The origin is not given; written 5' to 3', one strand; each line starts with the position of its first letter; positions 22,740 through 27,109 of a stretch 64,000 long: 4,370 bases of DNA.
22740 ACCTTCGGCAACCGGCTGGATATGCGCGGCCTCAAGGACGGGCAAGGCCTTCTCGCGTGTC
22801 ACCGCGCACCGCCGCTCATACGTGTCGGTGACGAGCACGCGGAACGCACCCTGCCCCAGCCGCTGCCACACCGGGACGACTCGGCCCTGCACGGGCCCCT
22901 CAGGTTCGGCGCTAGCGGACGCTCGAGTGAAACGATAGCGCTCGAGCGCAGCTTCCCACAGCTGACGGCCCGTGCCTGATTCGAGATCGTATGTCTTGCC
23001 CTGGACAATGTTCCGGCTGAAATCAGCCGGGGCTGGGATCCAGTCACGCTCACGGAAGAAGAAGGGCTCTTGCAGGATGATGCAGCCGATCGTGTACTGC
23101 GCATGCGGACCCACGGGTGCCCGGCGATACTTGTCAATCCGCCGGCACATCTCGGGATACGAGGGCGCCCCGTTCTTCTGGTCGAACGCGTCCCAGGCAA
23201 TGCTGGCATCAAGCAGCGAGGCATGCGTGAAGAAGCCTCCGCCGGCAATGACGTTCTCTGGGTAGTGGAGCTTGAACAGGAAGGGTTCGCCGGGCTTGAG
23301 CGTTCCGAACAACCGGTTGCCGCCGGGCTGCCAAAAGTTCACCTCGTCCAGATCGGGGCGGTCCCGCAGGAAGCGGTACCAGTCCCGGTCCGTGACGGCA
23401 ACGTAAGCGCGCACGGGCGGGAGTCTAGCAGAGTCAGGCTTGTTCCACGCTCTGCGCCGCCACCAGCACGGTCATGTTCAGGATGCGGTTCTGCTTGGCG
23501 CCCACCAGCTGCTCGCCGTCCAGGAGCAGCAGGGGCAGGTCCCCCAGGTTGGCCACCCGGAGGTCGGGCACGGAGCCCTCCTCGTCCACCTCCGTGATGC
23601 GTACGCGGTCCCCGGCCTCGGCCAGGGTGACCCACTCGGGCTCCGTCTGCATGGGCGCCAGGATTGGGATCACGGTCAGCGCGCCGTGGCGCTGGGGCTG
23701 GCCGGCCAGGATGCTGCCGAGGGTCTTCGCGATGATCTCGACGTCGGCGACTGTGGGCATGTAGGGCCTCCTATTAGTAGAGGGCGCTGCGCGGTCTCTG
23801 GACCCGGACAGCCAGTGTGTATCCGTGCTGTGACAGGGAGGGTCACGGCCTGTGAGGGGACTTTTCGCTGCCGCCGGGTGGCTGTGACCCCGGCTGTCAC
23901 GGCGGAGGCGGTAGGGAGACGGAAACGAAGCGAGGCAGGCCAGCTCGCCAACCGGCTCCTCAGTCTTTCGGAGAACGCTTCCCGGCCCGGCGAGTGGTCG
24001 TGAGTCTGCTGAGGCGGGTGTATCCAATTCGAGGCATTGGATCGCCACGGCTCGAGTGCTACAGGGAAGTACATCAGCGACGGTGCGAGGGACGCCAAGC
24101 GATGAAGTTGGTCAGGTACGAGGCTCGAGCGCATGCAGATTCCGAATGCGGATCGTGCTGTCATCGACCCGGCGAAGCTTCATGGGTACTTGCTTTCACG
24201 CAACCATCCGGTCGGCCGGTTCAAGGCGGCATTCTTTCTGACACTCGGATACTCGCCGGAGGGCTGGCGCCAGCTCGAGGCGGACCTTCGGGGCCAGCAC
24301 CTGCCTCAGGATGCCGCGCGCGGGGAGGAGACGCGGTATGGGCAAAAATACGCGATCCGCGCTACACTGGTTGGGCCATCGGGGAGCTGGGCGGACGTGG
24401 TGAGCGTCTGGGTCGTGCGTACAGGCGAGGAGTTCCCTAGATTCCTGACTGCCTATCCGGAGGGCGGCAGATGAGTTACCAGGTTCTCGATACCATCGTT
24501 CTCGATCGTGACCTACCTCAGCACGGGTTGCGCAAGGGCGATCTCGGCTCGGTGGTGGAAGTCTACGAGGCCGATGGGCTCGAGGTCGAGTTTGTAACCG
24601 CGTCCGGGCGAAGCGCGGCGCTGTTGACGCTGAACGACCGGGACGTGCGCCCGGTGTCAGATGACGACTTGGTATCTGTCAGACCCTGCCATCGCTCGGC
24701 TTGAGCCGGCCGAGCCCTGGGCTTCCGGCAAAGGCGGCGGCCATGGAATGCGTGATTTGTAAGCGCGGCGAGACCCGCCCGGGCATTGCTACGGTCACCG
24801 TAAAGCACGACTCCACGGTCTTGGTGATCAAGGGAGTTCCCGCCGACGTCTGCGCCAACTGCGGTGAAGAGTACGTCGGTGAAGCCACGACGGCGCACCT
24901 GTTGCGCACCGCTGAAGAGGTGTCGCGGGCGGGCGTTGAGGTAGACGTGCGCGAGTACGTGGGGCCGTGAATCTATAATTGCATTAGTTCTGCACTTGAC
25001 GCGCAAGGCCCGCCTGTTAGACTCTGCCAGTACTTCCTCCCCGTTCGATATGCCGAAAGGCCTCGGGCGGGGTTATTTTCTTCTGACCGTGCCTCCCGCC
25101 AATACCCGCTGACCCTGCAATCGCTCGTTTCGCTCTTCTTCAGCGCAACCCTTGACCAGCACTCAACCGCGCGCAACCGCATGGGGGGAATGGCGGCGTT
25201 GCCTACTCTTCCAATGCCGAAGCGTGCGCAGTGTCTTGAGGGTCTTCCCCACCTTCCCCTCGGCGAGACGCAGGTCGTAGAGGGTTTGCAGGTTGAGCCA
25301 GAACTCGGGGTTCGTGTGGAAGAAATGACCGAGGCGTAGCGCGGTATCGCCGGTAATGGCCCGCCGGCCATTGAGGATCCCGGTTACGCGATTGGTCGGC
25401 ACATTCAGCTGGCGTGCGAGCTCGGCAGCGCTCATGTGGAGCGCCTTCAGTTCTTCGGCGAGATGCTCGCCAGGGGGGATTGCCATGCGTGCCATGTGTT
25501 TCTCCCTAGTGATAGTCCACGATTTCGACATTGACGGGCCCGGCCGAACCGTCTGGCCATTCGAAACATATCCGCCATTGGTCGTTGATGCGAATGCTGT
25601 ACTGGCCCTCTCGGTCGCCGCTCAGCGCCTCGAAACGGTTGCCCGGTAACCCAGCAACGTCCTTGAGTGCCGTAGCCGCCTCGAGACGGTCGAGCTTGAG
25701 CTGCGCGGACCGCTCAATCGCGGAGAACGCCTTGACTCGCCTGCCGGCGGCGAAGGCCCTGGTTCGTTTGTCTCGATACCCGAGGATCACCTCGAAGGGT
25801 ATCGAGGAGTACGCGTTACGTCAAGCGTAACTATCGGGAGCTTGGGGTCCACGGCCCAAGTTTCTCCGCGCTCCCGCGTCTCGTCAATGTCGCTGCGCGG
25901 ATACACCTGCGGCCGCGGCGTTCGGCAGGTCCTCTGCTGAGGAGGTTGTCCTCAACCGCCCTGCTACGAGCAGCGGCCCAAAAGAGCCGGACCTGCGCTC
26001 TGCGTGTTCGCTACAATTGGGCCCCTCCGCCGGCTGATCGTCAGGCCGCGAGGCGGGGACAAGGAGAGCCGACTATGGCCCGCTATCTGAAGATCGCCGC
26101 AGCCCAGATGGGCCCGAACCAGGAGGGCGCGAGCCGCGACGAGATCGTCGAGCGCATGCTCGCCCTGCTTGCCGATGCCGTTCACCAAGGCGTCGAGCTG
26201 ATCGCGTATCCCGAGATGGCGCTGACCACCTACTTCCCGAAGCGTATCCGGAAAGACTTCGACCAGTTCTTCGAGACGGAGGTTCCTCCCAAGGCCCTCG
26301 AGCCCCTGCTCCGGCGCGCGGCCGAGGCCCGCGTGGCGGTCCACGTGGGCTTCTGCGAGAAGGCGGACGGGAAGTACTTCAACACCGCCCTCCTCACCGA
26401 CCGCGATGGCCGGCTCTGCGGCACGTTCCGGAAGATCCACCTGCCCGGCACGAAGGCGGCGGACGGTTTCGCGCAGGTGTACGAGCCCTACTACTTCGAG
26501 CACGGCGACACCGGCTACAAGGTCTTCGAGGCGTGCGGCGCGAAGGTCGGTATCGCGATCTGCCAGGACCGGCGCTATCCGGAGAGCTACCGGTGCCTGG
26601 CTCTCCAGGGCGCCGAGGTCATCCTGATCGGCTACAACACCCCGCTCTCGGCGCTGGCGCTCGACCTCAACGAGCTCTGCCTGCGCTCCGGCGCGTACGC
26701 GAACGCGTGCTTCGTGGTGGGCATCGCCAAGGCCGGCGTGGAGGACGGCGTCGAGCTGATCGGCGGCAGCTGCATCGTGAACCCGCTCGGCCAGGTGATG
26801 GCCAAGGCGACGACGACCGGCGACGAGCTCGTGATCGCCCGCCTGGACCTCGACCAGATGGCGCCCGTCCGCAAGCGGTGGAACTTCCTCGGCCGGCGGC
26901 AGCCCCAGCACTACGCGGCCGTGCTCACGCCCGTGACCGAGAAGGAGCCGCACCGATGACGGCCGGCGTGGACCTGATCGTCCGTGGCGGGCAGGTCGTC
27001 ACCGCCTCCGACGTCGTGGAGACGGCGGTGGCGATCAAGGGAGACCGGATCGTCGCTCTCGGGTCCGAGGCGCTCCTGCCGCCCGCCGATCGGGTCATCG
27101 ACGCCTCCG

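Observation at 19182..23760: Candidate undescribed defense or restriction operon: small protein, HNH endonuclease, DUF2075 nuclease-ATPase, Gfo/Idh/MocA oxidoreductase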

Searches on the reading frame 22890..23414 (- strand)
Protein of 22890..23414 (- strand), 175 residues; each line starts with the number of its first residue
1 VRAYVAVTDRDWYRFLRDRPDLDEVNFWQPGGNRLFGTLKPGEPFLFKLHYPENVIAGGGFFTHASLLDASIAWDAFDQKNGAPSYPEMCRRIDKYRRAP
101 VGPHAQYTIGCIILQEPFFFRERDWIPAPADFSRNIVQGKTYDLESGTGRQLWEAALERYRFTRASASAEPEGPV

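Call 51: search_protein_representatives(protein=window:22890-23414:-)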
Query: 175 residues. Proteins with E-value up to 0.001 (for the whole library): 2716; up to 1e-10: 1519; up to 1e-30: 225. The best 150 are listed.
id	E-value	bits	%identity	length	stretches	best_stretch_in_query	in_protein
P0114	7.4e-72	257.5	64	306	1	1-173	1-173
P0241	5.7e-56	205.7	56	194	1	1-163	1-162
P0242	1.6e-54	200.9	55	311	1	1-155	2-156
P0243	6.8e-52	192.4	56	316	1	2-159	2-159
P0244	9.7e-52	191.9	56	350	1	1-160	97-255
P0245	9.9e-52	191.9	52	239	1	3-171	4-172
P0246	9.9e-52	191.9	59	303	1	1-156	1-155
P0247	1.7e-51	191.1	51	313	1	1-167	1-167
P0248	1.9e-51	190.9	55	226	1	3-160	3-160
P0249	2.1e-51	190.8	55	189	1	1-141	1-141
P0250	5.7e-51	189.4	53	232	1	3-161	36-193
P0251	1.5e-50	188.0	53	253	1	2-162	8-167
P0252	4.4e-50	186.5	55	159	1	1-149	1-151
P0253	1.1e-49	185.2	54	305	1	1-157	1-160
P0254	2.2e-49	184.2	54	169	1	1-161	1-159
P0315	1.2e-39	152.5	51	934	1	1-146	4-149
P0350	3.2e-37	144.6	51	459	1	25-160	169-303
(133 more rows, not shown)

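Call 54: search_protein_families(library=pfam, proteins=[P0315, P0350, P0244], max_evalue=0.01)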
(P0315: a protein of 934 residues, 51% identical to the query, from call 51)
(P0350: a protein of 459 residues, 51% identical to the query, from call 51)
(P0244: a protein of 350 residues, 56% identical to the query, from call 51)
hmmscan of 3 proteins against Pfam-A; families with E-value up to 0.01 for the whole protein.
P0315 (934 aa): 1 family
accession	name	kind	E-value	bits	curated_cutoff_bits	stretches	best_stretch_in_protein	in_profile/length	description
PF07693.20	KAP_NTPase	-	2.6e-28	99.6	20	2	615-799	152-285/293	KAP family P-loop domain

P0350 (459 aa): 1 family
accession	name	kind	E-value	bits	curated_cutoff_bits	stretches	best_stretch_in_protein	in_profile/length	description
PF04542.20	Sigma70_r2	-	0.0013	18.9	24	1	30-86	9-67/71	Sigma-70 region 2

P0244 (350 aa): 1 family
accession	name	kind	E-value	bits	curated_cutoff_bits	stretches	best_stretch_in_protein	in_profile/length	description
PF13391.12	HNH_2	-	3.7e-08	33.5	21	1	298-338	1-57/66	HNH endonuclease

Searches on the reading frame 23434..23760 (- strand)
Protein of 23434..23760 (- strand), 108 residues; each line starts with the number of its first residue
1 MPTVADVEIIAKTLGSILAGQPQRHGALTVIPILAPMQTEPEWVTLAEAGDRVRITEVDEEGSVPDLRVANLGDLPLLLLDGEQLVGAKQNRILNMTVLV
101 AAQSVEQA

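Call 3: search_protein_families(library=pfam, proteins=[window:23434-23760:-], max_evalue=0.1)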
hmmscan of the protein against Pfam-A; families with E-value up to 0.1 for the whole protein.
window:23434-23760:- (108 aa): 1 family
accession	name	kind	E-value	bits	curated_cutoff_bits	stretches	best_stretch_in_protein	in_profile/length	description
PF20208.3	ARPP-1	-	8.1e-28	98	27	1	19-104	4-91/297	ARG and Rhodanese-Phosphatase-superfamily-associated Protein domain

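Call 4: search_protein_families(library=padloc, proteins=[window:23434-23760:-], max_evalue=0.1)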
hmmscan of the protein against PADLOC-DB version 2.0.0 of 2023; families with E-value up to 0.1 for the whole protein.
window:23434-23760:- (108 aa): 0 families

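Call 5: search_protein_families(library=ncbifam, proteins=[window:23434-23760:-], max_evalue=0.1)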
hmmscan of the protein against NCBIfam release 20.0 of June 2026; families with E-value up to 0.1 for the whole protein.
window:23434-23760:- (108 aa): 0 families

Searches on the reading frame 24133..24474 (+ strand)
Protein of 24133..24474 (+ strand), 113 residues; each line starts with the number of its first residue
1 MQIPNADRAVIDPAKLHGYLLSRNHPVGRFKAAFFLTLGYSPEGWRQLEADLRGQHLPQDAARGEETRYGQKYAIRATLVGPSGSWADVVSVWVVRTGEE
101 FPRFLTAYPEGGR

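Call 58: search_protein_families(library=pfam, proteins=[window:24133-24474:+], max_evalue=0.001)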
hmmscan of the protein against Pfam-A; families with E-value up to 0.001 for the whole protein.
window:24133-24474:+ (113 aa): 1 family
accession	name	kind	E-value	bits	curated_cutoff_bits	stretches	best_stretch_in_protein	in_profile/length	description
PF21814.2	DUF6883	-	1.9e-31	109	27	1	3-110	2-109/110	Domain of unknown function (DUF6883)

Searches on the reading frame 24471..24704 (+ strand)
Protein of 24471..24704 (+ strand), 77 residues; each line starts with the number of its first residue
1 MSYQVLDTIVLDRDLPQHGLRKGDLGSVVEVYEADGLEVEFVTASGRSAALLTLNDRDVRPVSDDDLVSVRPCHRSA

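Call 58: search_protein_families(library=pfam, proteins=[window:24471-24704:+], max_evalue=0.001)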
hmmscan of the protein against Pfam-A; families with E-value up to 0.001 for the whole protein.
window:24471-24704:+ (77 aa): 1 family
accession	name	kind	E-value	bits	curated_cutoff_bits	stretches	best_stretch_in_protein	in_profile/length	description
PF16277.11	DUF4926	-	1.4e-17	63.3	29.1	1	6-60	2-56/57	Domain of unknown function (DUF4926)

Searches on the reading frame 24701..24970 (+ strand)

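Call 58: search_protein_families(library=pfam, proteins=[window:24701-24970:+], max_evalue=0.001)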
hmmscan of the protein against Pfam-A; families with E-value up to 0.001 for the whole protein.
window:24701-24970:+ (89 aa): 1 family
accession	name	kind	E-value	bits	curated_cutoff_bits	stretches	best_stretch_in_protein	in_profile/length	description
PF15731.11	MqsA_antitoxin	-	4.9e-06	27.1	30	1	15-76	1-62/131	Antitoxin component of bacterial toxin-antitoxin system, MqsA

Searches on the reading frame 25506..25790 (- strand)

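Call 58: search_protein_families(library=pfam, proteins=[window:25506-25790:-], max_evalue=0.001)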
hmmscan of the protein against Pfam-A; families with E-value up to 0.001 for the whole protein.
window:25506-25790:- (94 aa): 1 family
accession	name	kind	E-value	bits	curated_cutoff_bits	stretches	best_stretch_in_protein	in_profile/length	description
PF05015.19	HigB-like_toxin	-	2e-13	51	27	1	14-94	13-91/91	RelE-like toxin of type II toxin-antitoxin system HigB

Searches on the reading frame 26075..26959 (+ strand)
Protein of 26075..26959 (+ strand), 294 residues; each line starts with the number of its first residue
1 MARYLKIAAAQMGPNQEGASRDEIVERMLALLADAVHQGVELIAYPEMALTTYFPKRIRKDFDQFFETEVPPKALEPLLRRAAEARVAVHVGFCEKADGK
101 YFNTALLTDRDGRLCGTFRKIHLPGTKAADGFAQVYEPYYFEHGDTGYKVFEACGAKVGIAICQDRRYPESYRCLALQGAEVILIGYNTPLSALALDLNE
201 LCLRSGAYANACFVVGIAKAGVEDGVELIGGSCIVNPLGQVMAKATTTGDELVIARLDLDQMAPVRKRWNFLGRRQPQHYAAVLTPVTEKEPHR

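Call 58: search_protein_families(library=pfam, proteins=[window:26075-26959:+], max_evalue=0.001)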
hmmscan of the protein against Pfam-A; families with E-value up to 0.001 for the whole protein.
window:26075-26959:+ (294 aa): 1 family
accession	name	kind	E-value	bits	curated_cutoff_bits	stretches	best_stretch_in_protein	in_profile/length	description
PF00795.27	CN_hydrolase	-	4.8e-50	170.7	23.2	1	6-267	1-256/256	Carbon-nitrogen hydrolase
